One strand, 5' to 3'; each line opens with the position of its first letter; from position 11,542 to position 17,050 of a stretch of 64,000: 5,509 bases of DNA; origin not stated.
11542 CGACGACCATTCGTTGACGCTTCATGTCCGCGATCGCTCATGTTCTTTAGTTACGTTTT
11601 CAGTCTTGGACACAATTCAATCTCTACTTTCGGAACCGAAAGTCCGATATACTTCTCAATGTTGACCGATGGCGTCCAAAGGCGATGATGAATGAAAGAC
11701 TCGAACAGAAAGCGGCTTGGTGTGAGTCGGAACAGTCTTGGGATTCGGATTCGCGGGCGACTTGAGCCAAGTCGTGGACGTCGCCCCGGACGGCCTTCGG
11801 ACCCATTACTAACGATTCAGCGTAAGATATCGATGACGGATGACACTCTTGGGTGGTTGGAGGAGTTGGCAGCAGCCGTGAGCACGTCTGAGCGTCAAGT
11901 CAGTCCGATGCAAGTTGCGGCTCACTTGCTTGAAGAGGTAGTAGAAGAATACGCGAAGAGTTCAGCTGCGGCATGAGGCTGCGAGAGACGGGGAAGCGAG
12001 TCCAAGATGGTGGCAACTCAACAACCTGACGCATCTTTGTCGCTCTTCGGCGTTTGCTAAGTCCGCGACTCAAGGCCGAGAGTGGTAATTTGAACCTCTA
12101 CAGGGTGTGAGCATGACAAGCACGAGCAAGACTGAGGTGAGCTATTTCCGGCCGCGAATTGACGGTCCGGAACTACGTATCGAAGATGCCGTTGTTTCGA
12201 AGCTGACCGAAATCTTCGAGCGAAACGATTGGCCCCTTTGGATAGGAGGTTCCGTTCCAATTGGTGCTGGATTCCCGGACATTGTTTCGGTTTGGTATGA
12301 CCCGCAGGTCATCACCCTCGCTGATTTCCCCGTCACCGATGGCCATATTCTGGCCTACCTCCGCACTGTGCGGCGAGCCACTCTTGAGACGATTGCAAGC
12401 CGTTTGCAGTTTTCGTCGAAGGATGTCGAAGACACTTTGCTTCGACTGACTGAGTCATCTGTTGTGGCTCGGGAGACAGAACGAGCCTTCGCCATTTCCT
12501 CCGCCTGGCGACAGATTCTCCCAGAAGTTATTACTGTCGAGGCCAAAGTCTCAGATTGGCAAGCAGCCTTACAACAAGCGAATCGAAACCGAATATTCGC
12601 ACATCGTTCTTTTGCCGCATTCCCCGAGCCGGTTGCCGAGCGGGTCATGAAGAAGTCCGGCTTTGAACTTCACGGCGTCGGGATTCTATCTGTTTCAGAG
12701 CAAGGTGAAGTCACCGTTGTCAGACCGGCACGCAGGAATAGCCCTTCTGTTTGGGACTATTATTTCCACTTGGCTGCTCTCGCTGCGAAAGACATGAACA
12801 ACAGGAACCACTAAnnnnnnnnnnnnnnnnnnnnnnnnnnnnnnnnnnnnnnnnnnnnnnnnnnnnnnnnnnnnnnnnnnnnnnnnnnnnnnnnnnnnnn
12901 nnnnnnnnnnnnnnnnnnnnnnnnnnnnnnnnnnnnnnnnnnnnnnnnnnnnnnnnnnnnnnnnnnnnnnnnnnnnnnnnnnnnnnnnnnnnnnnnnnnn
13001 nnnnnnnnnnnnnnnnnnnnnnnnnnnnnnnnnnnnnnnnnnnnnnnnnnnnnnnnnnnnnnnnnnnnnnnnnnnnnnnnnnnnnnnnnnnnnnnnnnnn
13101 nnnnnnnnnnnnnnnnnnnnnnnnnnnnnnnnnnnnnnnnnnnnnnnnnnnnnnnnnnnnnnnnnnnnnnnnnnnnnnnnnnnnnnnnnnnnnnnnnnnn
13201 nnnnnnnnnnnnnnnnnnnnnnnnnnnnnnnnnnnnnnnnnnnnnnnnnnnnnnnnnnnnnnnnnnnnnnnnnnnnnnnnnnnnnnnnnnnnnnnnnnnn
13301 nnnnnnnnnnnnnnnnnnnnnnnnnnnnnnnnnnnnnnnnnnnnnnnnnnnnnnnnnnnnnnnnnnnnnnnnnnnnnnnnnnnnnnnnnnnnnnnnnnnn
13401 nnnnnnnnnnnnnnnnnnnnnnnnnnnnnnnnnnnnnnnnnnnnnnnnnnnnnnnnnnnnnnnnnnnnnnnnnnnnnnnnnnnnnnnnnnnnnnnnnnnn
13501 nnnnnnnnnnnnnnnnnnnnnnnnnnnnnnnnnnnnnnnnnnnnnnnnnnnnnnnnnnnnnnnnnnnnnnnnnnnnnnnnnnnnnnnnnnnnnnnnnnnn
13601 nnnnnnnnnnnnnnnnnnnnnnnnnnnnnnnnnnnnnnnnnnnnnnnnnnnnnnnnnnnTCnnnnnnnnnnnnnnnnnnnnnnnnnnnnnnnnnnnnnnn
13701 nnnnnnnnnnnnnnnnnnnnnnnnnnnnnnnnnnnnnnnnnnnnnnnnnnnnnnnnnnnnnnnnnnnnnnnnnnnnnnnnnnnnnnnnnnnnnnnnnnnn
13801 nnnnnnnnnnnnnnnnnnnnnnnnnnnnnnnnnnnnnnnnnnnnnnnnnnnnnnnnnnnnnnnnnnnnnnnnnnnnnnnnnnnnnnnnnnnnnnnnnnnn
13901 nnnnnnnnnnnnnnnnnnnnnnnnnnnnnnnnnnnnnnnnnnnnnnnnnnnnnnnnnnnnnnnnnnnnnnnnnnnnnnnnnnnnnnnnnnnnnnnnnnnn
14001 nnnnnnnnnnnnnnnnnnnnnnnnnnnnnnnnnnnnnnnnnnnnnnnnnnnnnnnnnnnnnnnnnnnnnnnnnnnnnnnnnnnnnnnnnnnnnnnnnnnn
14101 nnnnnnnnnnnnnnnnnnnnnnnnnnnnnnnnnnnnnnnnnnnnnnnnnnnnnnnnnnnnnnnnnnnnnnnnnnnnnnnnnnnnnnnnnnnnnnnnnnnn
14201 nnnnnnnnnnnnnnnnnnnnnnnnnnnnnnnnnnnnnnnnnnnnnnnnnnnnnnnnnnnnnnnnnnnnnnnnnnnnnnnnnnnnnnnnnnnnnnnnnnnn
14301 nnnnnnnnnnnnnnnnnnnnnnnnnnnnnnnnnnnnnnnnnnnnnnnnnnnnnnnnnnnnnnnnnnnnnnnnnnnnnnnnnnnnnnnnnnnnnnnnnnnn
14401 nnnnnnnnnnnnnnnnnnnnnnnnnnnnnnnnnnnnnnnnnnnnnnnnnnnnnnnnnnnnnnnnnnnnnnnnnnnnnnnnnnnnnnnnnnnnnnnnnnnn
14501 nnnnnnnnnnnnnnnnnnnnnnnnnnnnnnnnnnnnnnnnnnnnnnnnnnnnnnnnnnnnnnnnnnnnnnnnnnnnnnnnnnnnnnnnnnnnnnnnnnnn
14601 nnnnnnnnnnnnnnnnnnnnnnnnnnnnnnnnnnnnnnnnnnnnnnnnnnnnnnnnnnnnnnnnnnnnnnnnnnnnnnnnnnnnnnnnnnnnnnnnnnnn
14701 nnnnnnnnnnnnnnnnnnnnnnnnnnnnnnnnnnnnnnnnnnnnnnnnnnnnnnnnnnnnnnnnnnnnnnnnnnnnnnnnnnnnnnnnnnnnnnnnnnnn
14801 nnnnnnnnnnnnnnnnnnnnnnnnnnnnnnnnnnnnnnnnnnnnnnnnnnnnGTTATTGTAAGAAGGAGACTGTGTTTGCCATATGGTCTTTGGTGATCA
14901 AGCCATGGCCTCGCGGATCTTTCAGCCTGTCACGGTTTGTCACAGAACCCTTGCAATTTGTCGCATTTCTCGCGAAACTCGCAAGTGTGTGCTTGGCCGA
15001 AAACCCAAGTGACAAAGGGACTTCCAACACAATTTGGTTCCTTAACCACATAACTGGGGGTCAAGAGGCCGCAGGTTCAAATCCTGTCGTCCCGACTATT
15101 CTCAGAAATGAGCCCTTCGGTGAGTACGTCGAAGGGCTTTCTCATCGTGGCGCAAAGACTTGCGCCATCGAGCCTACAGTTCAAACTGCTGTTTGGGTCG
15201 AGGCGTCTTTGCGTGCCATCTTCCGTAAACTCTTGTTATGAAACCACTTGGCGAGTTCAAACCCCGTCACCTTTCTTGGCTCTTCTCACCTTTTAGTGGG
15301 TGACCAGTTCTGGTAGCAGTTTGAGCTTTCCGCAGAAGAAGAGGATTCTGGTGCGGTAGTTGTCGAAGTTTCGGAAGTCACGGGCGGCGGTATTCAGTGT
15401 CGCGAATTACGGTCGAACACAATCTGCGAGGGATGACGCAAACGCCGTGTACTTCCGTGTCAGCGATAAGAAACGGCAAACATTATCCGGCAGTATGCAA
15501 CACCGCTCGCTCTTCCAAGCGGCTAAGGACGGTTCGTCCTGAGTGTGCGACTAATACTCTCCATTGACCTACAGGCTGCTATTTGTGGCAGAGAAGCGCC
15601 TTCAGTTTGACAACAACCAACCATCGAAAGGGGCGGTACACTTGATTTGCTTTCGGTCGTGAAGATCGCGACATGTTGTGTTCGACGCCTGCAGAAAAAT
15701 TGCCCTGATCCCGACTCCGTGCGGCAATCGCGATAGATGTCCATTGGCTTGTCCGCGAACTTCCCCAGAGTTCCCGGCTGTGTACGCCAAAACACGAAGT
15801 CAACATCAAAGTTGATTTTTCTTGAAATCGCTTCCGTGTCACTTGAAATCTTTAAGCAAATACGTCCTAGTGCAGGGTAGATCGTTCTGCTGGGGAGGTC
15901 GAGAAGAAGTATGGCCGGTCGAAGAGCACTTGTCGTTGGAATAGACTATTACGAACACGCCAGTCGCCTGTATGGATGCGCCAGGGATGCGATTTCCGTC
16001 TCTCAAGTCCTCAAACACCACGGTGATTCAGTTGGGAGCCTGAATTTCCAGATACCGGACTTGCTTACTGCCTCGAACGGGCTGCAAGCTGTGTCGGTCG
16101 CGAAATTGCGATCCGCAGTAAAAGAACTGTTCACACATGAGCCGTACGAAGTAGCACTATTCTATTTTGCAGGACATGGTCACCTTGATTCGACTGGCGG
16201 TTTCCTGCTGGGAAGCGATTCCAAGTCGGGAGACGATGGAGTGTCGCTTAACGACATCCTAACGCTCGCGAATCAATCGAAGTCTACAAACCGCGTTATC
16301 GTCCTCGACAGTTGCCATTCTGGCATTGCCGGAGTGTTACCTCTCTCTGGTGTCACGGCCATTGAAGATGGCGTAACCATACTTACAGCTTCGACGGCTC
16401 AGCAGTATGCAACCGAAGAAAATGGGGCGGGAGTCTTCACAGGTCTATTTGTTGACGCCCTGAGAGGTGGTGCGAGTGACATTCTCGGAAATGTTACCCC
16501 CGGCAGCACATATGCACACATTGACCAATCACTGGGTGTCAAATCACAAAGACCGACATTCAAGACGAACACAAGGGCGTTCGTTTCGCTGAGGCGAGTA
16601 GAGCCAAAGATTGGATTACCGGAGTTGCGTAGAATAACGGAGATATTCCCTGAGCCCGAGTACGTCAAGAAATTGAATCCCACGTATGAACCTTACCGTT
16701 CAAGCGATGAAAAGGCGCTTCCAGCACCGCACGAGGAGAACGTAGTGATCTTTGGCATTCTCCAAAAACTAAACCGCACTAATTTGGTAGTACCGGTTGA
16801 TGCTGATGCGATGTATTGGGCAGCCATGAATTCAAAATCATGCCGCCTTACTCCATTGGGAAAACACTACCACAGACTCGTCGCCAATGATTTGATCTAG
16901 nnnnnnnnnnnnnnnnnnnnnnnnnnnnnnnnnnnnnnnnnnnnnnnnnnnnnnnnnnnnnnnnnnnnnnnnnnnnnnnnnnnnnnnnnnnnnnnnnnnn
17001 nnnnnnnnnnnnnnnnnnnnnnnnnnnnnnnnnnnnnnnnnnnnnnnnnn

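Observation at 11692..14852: RHH / nuclease-like wHTH protein / Hanks Ser-Thr kinase / 396-aa unknown: candidate kinase-based conflict operon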

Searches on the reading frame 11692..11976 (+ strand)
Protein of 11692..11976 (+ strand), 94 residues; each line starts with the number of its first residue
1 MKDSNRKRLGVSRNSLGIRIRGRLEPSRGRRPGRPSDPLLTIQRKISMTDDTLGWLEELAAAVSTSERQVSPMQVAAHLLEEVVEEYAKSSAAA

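Call 3: search_protein_families(library=pfam, proteins=[window:11692-11976:+], max_evalue=0.1)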
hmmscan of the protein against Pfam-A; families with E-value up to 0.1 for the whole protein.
window:11692-11976:+ (94 aa): 0 families

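Call 4: search_protein_families(library=padloc, proteins=[window:11692-11976:+], max_evalue=0.1)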
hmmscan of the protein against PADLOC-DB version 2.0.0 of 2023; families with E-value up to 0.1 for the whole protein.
window:11692-11976:+ (94 aa): 0 families

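Call 5: search_protein_families(library=ncbifam, proteins=[window:11692-11976:+], max_evalue=0.1)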
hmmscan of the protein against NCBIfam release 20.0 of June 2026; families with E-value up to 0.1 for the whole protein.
window:11692-11976:+ (94 aa): 0 families

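Call 65: search_protein_families(library=phrogs, proteins=[window:11692-11976:+], max_evalue=0.01)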
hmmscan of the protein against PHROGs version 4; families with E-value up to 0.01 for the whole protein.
window:11692-11976:+ (94 aa): 0 families

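Call 88: list_cluster_members(proteins=[window:11692-11976:+, window:12814-13659:+, window:13662-14852:+])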
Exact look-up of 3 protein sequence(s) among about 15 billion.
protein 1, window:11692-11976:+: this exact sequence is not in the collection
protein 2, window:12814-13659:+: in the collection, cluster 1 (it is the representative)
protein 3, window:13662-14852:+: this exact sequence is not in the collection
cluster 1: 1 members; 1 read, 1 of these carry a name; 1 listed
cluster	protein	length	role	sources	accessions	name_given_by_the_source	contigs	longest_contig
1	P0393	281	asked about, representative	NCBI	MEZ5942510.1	MAG: serine/threonine-protein kinase [Planctomycetaceae bacterium]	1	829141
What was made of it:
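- Checked: C is identical to NCBI MEZ5942510.1 (call 88).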

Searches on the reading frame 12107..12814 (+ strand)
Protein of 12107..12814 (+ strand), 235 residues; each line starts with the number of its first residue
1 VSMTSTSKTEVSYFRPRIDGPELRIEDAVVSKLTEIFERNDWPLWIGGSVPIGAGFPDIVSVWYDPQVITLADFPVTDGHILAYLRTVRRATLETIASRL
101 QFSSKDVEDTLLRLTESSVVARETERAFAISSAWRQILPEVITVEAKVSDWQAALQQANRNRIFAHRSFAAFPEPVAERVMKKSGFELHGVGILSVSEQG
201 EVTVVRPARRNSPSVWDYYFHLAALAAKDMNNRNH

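Call 3: search_protein_families(library=pfam, proteins=[window:12107-12814:+], max_evalue=0.1)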
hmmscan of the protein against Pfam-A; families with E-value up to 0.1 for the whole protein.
window:12107-12814:+ (235 aa): 1 family
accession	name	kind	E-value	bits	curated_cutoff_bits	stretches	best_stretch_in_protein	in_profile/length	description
PF14394.12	DUF4423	-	0.013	15.7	30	1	90-132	36-79/165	Domain of unknown function (DUF4423)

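Call 4: search_protein_families(library=padloc, proteins=[window:12107-12814:+], max_evalue=0.1)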
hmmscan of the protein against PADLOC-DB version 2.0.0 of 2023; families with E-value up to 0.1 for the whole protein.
window:12107-12814:+ (235 aa): 0 families

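Call 5: search_protein_families(library=ncbifam, proteins=[window:12107-12814:+], max_evalue=0.1)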
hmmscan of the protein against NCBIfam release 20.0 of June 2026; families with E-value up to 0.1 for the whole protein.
window:12107-12814:+ (235 aa): 2 families
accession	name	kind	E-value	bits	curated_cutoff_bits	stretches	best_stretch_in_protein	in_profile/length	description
NF040939.2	trans_reg_lrs14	equivalog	0.013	15.6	90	1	76-126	21-72/103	Lrs14 family HTH-type transcriptional regulator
NF053606.1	Sta1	subfamily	0.013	15.6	80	1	75-126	19-70/100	Sta1 family transcriptional regulator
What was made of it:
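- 12302..12499 (+): Winged helix-turn-helix insert of B (residues 66-131). Weak DUF4423 and Lrs14 HTH hits at residues 75-132 (calls 3, 5).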

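Call 7: search_solved_structures(query=window:12107-12814:+, max_evalue=10)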
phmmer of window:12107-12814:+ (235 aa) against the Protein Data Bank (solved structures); distinct sequences matched with E-value up to 10: 4.
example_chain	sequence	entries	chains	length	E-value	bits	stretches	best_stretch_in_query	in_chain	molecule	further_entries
2cq8_A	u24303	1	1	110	0.42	13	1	108-152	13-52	10-formyltetrahydrofolate dehydrogenase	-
8um0_A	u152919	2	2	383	0.94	11.9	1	65-208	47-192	Sialidase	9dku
8ub5_A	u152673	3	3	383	1.1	11.6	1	65-208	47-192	Sialidase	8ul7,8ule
7kqr_A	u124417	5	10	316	1.3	11.4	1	48-107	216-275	Heme-dependent L-tyrosine hydroxylase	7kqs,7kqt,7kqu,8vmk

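Call 13: find_homologous_proteins(query=window:12107-12814:+)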
Query window:12107-12814:+ (235 aa): 150 proteins with E <= 0.001 among 999 candidates; the best 120 are listed.
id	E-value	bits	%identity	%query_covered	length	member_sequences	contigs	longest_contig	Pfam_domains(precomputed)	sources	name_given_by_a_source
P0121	7.7e-150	514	100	99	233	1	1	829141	-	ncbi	ncbi:MAG: hypothetical protein R3C18_14035 [Planctomycetaceae bacterium]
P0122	2.8e-121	421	80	99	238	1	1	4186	-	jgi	-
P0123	4.0e-121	420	80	100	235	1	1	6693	-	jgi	-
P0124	3.9e-120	417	80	99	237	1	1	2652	-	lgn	-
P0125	7.2e-119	413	79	99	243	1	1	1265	-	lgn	-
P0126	1.9e-115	402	78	99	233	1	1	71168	-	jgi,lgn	jgi:hypothetical protein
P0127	2.8e-110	385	74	98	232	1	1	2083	-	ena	-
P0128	4.6e-110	384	73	98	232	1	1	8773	-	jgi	jgi:hypothetical protein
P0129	9.9e-99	347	66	100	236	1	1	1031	-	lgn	-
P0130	2.1e-98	346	66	100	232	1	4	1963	-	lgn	-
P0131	2.2e-96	339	66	95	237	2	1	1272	-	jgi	jgi:hypothetical protein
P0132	1.1e-95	337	64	97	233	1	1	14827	-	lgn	-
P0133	2.6e-93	329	65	96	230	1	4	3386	-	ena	-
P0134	4.2e-93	329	65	99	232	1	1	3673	-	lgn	-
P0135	8.5e-93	328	68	96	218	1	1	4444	-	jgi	jgi:hypothetical protein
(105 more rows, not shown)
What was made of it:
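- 12107..12814 (+): Gene B: 235-aa protein with a PD-(D/E)xK-like core split by a winged-helix insert. First gene of the trio. It is 100% identical to the NCBI hypothetical protein R3C18_14035 of a Planctomycetaceae MAG (call 13).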

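Call 24: predict_structure(alignment_id=A2)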
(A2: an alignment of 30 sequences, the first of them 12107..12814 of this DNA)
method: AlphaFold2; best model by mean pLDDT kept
length: 235 residues; sequences in the alignment: 30
mean_pLDDT: 92.8   pTM: 0.87
mean pLDDT of the five models: 92.8, 92.7, 91.5, 90.6, 90.4
residues with pLDDT >= 90: 201; 70-90: 26; 50-70: 6; < 50: 2
segments of 3 or more residues with pLDDT < 50: none
pLDDT, mean of each block of 10 residues (from residue 1): 61 95 97 90 94 89 93 85 95 97 96 94 95 92 97 97 96 98 96 98 97 93 93 82
secondary structure, 60 per line:
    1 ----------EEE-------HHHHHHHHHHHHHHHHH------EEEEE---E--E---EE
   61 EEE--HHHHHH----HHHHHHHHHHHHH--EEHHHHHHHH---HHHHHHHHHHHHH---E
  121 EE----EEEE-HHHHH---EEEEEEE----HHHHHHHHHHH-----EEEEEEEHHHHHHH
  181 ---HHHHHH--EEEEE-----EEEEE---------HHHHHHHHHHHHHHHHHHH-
elements in order: E11-13 H21-37 E44-48 E59-63 H66-71 H76-88 H93-100 H104-116 E120-122 E127-130 H132-136 E140-146 H151-161 E167-173 H174-180 H184-189 E192-196 E202-206 H216-234
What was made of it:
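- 12107..12814 (+): Model pLDDT 92.8 with order a1-b1-b2-[wHTH]-b3-a2-b4 (call 24).
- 12302..12499 (+): Three helices plus a beta-wing in the model (call 24).
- On PD-(D/E)xK nuclease superfamily (gene B): The secondary-structure order of the pLDDT 92.8 model fits: H21-37, E44-48, E59-63, [insert], E140-146, H151-161, E167-173 (call 24).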

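Call 27: fold_search(model_id=the predicted structure, library=pdb)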
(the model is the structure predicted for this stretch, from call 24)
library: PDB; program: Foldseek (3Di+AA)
matches with E <= 10: 1558; with E <= 0.001: 0
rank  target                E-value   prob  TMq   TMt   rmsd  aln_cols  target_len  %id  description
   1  4b8x_A                7.5e-03  1.00  0.27  0.43   3.9        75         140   21  Near atomic resolution crystal structure of Sco5413, a MarR family transcriptional regulator from Streptomyces coelico (released 2012-10-17)
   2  6cda                  9.0e-03  1.00  0.25  0.57   3.0        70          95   18  Crystal structure of L34A CzrA in the Zn(II)bound state (released 2018-07-11)
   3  1bi2_A                9.5e-03  0.99  0.24  0.26  10.3       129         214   16  STRUCTURE OF APO-AND HOLO-DIPHTHERIA TOXIN REPRESSOR (released 1999-06-22)
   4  6uvu_A                1.1e-02  1.00  0.25  0.51   2.7        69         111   17  Crystal structure of the AntR antimony-specific transcriptional repressor (released 2020-11-04)
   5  5hli_A                1.1e-02  1.00  0.26  0.41   4.3        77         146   18  Structure of Disulfide formed AbfR (released 2017-01-25)
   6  8ylg_B                1.1e-02  1.00  0.26  0.37   4.3        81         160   21  Crystal structure of Burkholderia thailandensis MftR in complex with operator DNA (released 2024-11-13)
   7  1r1u_A                1.1e-02  1.00  0.24  0.57   2.9        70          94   16  Crystal structure of the metal-sensing transcriptional repressor CzrA from Staphylococcus aureus in the apo-form (released 2004-05-18)
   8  3eco_B                1.1e-02  1.00  0.26  0.45   4.4        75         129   21  Crystal structure of MepR, a transcription regulator of the Staphylococcus aureus multidrug efflux pump MepA (released 2009-02-10)
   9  4b8x_B                1.2e-02  1.00  0.27  0.44   3.8        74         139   22  Near atomic resolution crystal structure of Sco5413, a MarR family transcriptional regulator from Streptomyces coelico (released 2012-10-17)
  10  4lll_M                1.2e-02  1.00  0.26  0.48   3.4        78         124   23  Crystal structure of S. aureus MepR-DNA complex (released 2014-05-14)
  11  4jba_B                1.2e-02  1.00  0.24  0.41   5.9        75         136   13  Crystal Structure of the Oxidized Form of MarR from E.coli (released 2013-10-16)
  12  6cdb_B                1.3e-02  1.00  0.27  0.64   2.2        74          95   18  Crystal Structure of V66L CzrA in the Zn(II)bound state (released 2018-07-11)
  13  8ylg_A                1.3e-02  1.00  0.26  0.37   4.2        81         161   21  Crystal structure of Burkholderia thailandensis MftR in complex with operator DNA (released 2024-11-13)
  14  4ld5_A                1.4e-02  1.00  0.25  0.41   5.2        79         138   23  Crystal structure of MepR Q18P mutant from multidrug resistant S. aureus clinical isolate (released 2013-09-11)
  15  1r1u_B                1.5e-02  1.00  0.24  0.57   2.9        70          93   16  Crystal structure of the metal-sensing transcriptional repressor CzrA from Staphylococcus aureus in the apo-form (released 2004-05-18)
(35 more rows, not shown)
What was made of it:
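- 12302..12499 (+): Foldseek matches to MarR/ArsR-type wHTH over about 70 residues (call 27).
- Checked: A wHTH sits between them (residues 66-131; calls 24, 27).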

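Call 65: search_protein_families(library=phrogs, proteins=[window:12107-12814:+], max_evalue=0.01)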
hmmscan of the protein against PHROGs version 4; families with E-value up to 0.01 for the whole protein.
window:12107-12814:+ (235 aa): 0 families

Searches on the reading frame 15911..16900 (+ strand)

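Call 3: search_protein_families(library=pfam, proteins=[window:15911-16900:+], max_evalue=0.1)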
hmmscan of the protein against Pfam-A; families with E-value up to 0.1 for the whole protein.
window:15911-16900:+ (329 aa): 2 families
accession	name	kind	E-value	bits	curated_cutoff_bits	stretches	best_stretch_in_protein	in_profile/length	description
PF00656.27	Peptidase_C14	-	4.6e-17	62.9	21.4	1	4-219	2-225/233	Caspase domain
PF14538.11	Raptor_N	-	0.071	13.4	27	0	60-121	69-132/151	Raptor N-terminal CASPase like domain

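Call 4: search_protein_families(library=padloc, proteins=[window:15911-16900:+], max_evalue=0.1)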
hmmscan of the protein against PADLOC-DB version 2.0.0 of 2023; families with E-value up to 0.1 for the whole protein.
window:15911-16900:+ (329 aa): 1 family
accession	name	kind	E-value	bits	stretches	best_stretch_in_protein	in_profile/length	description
PDLC02987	caspase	-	1.3e-16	58.8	1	6-180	5-159/453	-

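Call 5: search_protein_families(library=ncbifam, proteins=[window:15911-16900:+], max_evalue=0.1)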
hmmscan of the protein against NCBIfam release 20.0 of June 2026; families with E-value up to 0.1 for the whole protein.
window:15911-16900:+ (329 aa): 1 family
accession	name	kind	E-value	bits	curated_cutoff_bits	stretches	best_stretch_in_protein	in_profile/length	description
NF047832.1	caspase_w_EACC1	subfamily_domain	1.4e-23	83.5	140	1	4-208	1-208/211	caspase, EACC1-associated type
